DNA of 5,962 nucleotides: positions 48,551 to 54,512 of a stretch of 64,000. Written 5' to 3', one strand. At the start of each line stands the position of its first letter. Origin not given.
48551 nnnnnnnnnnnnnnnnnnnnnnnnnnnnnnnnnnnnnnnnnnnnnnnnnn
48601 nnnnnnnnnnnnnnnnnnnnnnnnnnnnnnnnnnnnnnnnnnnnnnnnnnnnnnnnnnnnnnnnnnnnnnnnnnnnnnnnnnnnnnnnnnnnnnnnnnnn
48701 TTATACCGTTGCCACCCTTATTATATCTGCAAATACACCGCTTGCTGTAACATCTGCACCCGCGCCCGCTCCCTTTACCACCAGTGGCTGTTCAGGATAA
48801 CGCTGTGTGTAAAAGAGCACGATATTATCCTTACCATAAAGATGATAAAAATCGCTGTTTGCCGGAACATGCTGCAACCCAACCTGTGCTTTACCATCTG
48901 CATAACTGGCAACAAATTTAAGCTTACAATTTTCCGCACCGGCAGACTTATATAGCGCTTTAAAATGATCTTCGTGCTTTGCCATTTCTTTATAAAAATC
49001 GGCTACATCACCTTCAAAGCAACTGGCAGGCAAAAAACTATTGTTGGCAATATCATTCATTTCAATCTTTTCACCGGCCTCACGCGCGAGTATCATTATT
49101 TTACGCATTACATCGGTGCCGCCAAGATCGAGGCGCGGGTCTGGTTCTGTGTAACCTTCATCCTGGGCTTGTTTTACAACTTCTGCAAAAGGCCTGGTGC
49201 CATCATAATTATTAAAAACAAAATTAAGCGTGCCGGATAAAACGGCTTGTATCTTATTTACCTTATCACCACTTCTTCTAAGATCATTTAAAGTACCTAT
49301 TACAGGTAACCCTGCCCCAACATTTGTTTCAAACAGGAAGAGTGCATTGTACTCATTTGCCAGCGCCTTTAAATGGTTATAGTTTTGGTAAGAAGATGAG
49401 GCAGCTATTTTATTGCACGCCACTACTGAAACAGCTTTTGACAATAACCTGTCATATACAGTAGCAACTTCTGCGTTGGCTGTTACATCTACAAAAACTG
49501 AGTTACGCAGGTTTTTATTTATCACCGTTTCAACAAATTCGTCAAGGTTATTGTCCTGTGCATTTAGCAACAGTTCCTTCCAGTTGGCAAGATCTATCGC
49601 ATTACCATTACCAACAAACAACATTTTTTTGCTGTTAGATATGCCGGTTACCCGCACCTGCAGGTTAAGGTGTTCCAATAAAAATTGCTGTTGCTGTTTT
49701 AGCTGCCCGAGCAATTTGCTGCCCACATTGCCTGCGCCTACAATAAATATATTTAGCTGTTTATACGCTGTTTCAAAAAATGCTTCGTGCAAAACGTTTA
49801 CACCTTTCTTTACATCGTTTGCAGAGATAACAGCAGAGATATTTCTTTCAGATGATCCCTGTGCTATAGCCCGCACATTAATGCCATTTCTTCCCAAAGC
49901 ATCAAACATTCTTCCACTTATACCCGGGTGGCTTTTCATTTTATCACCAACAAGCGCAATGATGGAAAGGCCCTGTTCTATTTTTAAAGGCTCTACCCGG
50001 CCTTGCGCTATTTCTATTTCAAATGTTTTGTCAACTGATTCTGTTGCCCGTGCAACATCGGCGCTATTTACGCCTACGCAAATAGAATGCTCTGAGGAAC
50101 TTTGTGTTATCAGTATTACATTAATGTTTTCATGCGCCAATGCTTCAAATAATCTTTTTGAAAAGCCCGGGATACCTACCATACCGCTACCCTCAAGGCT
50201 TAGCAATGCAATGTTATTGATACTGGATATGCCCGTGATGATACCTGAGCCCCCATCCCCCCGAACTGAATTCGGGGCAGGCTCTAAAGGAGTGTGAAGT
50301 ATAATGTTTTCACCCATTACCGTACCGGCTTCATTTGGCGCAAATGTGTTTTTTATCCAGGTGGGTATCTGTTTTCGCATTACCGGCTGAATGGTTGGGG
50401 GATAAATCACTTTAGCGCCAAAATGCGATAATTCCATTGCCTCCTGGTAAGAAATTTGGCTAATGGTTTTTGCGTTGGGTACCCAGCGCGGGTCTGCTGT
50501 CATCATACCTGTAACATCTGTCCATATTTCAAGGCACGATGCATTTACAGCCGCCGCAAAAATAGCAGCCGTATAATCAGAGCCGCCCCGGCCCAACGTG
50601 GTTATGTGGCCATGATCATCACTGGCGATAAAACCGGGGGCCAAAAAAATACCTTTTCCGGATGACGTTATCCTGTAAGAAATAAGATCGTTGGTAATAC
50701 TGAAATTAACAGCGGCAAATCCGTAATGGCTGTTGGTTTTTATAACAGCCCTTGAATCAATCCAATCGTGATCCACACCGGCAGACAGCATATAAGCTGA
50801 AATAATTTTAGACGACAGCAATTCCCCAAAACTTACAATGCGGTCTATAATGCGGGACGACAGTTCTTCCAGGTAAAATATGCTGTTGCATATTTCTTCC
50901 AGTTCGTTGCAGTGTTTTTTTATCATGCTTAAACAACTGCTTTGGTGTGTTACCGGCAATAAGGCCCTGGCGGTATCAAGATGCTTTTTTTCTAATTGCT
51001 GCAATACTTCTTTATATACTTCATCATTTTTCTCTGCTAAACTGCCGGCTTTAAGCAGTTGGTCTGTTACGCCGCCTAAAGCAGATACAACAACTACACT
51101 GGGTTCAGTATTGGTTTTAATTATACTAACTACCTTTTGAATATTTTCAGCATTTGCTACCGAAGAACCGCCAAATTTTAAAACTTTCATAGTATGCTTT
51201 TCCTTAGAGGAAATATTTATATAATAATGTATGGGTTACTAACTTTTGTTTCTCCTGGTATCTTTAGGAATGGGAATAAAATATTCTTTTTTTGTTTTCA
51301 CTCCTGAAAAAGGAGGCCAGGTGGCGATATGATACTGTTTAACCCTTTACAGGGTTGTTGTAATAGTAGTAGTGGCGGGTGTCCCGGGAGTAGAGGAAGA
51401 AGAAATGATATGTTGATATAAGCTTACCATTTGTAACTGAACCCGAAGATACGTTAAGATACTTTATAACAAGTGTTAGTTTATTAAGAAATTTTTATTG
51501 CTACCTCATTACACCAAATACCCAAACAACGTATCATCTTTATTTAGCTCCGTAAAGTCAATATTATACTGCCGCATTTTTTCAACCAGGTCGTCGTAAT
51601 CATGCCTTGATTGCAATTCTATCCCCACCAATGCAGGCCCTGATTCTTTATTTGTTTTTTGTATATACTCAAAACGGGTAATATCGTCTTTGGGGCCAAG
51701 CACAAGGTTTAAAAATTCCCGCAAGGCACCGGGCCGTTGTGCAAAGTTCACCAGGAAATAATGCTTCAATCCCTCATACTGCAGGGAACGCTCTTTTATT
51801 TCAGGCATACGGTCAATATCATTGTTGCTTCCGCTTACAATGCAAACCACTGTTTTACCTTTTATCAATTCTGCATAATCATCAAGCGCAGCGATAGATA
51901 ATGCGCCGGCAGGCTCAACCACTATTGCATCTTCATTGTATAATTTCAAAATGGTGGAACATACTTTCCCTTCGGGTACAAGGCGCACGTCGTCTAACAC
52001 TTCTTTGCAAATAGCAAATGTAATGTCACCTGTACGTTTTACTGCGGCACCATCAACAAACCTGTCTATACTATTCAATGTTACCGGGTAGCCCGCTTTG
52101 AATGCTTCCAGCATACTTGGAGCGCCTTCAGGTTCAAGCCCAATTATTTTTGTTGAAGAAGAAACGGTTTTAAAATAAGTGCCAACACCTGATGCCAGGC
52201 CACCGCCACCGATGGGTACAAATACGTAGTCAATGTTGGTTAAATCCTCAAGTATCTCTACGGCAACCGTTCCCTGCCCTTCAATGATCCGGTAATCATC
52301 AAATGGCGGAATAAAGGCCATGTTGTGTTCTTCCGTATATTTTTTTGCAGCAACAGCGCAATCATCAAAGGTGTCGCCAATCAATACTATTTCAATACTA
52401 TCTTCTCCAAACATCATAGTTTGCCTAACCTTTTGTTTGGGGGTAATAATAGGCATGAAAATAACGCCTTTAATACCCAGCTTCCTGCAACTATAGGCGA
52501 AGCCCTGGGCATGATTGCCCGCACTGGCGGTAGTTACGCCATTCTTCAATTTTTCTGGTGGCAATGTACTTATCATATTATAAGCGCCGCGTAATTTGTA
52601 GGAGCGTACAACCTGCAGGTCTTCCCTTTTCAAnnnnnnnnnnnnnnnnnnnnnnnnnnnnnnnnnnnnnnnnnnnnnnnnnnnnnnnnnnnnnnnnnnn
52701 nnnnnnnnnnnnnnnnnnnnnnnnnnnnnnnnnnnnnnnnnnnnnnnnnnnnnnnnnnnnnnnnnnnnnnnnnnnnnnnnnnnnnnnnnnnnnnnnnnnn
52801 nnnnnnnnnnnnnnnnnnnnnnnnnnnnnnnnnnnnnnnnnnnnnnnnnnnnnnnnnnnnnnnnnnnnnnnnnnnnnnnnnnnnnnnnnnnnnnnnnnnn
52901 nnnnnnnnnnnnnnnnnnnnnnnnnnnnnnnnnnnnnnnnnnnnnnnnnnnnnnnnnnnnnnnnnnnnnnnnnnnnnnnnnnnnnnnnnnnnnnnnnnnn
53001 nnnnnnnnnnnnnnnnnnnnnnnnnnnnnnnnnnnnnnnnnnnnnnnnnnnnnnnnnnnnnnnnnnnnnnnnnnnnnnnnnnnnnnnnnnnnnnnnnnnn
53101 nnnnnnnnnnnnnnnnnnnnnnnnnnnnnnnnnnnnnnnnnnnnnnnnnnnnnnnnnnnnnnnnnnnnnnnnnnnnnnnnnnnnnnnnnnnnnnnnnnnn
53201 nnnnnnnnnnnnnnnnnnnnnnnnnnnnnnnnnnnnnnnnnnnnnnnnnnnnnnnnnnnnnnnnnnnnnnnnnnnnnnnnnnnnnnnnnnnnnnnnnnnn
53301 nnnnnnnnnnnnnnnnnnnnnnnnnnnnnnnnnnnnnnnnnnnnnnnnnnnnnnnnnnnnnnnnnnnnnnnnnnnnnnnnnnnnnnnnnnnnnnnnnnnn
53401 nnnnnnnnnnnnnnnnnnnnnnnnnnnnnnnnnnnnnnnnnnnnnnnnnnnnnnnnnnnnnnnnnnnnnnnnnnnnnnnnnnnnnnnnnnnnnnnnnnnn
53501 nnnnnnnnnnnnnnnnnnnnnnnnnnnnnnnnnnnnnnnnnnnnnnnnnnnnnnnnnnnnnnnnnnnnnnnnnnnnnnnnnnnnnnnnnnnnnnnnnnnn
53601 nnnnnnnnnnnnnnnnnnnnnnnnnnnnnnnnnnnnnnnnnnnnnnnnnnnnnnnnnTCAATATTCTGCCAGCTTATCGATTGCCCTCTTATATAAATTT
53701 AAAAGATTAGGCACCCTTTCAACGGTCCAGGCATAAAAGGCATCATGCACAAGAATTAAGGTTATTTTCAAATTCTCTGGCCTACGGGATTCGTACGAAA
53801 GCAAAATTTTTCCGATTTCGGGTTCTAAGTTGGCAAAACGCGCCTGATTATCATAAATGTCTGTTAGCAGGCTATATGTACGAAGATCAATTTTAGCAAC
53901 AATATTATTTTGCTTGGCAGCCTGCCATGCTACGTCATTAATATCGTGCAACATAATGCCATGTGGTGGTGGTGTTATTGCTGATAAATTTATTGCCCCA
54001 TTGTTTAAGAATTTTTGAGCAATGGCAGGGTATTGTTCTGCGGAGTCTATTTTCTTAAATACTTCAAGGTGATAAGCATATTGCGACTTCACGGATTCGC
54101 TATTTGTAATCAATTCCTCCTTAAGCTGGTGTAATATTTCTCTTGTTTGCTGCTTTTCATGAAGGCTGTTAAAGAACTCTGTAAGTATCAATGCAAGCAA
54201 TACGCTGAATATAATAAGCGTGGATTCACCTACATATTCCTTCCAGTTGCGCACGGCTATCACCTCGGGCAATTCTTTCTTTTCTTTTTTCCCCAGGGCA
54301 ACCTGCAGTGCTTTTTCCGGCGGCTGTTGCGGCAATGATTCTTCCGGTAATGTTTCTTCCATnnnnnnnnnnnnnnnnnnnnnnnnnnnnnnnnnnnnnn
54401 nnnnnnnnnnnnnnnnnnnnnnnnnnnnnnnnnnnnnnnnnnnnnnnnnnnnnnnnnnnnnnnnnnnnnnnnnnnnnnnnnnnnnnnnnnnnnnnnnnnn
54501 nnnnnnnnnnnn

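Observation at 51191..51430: Thr-rich leader peptide upstream of thrA, without an obvious canonical terminator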

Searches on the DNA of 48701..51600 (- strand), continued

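Call 80: search_rna_families(sources=[L098, L116, L132, L153, L140, L122, L164, L155, L086, L163], threshold=evalue, max_evalue=1)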
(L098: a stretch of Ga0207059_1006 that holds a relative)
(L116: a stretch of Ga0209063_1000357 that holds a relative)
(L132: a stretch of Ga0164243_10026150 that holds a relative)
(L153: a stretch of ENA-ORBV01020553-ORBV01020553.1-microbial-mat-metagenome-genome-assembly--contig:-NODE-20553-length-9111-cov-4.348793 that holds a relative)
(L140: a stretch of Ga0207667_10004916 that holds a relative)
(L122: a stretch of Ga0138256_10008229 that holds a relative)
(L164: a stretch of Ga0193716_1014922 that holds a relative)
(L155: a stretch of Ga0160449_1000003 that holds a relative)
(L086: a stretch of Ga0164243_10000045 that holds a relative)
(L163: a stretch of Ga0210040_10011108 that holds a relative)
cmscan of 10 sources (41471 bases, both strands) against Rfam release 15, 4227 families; matches with E-value up to 1: 1.
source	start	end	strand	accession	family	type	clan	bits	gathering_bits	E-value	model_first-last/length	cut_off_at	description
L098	2986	3128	-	RF02706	TeloSII_ncR30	Gene; sRNA;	-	23.3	86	0.28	1-226/226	no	TeloSII non coding RNA 30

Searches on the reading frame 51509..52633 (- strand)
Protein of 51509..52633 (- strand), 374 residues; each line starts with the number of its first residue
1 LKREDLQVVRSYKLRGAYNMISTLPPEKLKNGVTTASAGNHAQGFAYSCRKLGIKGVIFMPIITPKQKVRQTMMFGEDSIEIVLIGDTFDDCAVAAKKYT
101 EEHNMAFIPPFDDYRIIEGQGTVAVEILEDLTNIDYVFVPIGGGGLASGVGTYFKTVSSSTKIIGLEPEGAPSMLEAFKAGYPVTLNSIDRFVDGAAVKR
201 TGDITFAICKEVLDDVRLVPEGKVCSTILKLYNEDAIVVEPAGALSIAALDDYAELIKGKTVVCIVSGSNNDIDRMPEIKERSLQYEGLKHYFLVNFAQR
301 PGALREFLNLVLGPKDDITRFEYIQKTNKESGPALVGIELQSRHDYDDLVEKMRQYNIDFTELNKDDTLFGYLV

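Call 8: search_protein_families(library=ncbifam, proteins=[window:51509-52633:-], max_evalue=1e-10)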
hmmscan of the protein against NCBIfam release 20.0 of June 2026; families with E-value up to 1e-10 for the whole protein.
window:51509-52633:- (374 aa): 27 families (the best 25 are shown)
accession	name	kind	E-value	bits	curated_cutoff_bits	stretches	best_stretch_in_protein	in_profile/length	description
TIGR02079.1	THD1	equivalog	3.5e-181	602.5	440.55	1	1-374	35-410/410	threonine ammonia-lyase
NF006390.0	PRK08639.1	equivalog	8.3e-180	598.2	421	1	1-374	44-418/418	threonine ammonia-lyase IlvA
NF006674.0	PRK09224.1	subfamily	1.2e-103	347.5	577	1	1-367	44-407/508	threonine ammonia-lyase IlvA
TIGR01124.1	ilvA_2Cterm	equivalog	3.7e-100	335.9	411.3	1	1-367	36-399/499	threonine ammonia-lyase, biosynthetic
NF009130.0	PRK12483.1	subfamily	4.2e-93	312.7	801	1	1-366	56-419/521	threonine ammonia-lyase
TIGR01127.1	ilvA_1Cterm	equivalog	1.3e-87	294.3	378.75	1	1-355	19-373/380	threonine ammonia-lyase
NF005600.0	PRK07334.1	equivalog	5.5e-80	268.9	496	1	1-328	47-369/408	threonine ammonia-lyase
NF006389.0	PRK08638.1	equivalog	6.2e-74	248.9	453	1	2-282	47-326/333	bifunctional threonine ammonia-lyase/L-serine ammonia-lyase TdcB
NF005680.0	PRK07476.1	equivalog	6.5e-67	225.8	413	1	2-278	43-318/326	hydroxyectoine utilization dehydratase EutB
NF005292.0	PRK06815.1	equivalog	1.2e-65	221.7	371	1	1-277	40-314/320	threonine/serine dehydratase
NF005454.0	PRK07048.1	equivalog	6.4e-64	216.1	452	1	2-278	45-318/324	threo-3-hydroxy-L-aspartate ammonia-lyase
TIGR02991.1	ectoine_eutB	equivalog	8.8e-59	199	413.35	1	2-274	39-309/317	hydroxyectoine utilization dehydratase EutB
NF006094.0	PRK08246.1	subfamily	8.9e-54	183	331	1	1-275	41-308/310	serine/threonine dehydratase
NF045641.2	BHydaspDhtseBhcB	equivalog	5.4e-51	173.6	550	1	2-277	40-311/312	beta-hydroxyaspartate dehydratase BhcB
NF006455.0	PRK08813.1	equivalog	2.3e-46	158.8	489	1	2-273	53-312/374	threonine dehydratase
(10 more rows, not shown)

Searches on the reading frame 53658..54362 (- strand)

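Call 8: search_protein_families(library=ncbifam, proteins=[window:53658-54362:-], max_evalue=1e-10)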
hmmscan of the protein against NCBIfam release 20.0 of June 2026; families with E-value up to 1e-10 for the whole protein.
window:53658-54362:- (234 aa): 0 families

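Call 61: search_protein_families(library=pfam, proteins=[window:53658-54362:-], max_evalue=0.001)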
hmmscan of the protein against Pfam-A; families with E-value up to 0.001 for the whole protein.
window:53658-54362:- (234 aa): 1 family
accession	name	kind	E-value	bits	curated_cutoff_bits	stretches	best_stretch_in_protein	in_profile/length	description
PF07047.17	OPA3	-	0.00088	19.6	25.7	0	26-88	58-118/121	Optic atrophy 3 protein (OPA3)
